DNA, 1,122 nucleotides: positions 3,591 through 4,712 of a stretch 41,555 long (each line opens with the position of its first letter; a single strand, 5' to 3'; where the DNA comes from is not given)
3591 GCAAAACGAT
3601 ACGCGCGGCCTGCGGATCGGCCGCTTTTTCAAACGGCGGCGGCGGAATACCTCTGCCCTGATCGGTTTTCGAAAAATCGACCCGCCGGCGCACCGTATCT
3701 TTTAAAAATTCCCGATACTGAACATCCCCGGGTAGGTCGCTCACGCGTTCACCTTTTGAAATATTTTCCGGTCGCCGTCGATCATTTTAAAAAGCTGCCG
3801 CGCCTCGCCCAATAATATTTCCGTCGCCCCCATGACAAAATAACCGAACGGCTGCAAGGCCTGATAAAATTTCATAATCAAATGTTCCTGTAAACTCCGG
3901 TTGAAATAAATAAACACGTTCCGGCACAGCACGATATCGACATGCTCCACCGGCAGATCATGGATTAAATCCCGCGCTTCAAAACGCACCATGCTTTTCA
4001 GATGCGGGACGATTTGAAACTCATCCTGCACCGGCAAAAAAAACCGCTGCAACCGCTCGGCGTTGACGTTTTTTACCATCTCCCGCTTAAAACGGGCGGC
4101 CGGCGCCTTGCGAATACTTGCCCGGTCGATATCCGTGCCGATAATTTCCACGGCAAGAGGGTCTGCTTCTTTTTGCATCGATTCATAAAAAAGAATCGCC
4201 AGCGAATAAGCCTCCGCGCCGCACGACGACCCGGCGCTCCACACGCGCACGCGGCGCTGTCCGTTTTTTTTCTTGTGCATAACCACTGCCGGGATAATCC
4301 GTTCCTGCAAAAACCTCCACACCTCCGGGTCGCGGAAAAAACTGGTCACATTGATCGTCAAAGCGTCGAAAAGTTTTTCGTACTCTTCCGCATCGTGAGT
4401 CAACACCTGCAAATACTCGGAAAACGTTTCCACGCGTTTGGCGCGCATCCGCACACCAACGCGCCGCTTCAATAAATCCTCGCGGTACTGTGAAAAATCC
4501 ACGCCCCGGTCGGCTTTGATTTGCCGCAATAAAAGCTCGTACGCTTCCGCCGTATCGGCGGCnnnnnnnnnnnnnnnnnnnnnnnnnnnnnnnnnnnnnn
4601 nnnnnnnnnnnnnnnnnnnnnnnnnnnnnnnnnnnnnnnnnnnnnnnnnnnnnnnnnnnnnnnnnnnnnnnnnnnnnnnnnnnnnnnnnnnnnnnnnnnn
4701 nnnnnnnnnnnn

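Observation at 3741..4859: ComFB domain fused to the N-terminus of a full-length CheR methyltransferase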

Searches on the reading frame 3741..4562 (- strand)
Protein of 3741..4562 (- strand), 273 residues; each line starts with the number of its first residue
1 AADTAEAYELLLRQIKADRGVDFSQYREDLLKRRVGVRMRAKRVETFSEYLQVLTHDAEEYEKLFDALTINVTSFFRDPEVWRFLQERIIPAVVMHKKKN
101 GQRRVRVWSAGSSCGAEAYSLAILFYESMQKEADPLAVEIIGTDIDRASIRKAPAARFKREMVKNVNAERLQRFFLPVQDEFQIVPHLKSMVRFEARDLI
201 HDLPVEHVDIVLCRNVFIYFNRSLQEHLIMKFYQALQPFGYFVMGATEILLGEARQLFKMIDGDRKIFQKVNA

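Call 43: search_solved_structures(query=window:3741-4562:-, max_evalue=0.001, show_alignments=4)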
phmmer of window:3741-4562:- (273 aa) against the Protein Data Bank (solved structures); distinct sequences matched with E-value up to 0.001: 6.
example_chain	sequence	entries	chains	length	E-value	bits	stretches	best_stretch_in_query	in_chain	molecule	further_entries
5ftw_A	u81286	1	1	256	6.5e-32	114.5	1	8-270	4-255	CHEMOTAXIS PROTEIN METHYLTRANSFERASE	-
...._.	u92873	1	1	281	2.6e-30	109.3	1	14-251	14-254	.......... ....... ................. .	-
5xlx_A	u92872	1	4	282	2.6e-30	109.2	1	14-251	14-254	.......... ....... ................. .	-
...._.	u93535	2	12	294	3e-30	109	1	12-251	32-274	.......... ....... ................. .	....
1bc5_A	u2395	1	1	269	3e-25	92.7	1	15-250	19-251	CHEMOTAXIS RECEPTOR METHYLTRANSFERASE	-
1af7_A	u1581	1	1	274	3.2e-25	92.6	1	15-250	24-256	CHEMOTAXIS RECEPTOR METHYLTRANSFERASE CHER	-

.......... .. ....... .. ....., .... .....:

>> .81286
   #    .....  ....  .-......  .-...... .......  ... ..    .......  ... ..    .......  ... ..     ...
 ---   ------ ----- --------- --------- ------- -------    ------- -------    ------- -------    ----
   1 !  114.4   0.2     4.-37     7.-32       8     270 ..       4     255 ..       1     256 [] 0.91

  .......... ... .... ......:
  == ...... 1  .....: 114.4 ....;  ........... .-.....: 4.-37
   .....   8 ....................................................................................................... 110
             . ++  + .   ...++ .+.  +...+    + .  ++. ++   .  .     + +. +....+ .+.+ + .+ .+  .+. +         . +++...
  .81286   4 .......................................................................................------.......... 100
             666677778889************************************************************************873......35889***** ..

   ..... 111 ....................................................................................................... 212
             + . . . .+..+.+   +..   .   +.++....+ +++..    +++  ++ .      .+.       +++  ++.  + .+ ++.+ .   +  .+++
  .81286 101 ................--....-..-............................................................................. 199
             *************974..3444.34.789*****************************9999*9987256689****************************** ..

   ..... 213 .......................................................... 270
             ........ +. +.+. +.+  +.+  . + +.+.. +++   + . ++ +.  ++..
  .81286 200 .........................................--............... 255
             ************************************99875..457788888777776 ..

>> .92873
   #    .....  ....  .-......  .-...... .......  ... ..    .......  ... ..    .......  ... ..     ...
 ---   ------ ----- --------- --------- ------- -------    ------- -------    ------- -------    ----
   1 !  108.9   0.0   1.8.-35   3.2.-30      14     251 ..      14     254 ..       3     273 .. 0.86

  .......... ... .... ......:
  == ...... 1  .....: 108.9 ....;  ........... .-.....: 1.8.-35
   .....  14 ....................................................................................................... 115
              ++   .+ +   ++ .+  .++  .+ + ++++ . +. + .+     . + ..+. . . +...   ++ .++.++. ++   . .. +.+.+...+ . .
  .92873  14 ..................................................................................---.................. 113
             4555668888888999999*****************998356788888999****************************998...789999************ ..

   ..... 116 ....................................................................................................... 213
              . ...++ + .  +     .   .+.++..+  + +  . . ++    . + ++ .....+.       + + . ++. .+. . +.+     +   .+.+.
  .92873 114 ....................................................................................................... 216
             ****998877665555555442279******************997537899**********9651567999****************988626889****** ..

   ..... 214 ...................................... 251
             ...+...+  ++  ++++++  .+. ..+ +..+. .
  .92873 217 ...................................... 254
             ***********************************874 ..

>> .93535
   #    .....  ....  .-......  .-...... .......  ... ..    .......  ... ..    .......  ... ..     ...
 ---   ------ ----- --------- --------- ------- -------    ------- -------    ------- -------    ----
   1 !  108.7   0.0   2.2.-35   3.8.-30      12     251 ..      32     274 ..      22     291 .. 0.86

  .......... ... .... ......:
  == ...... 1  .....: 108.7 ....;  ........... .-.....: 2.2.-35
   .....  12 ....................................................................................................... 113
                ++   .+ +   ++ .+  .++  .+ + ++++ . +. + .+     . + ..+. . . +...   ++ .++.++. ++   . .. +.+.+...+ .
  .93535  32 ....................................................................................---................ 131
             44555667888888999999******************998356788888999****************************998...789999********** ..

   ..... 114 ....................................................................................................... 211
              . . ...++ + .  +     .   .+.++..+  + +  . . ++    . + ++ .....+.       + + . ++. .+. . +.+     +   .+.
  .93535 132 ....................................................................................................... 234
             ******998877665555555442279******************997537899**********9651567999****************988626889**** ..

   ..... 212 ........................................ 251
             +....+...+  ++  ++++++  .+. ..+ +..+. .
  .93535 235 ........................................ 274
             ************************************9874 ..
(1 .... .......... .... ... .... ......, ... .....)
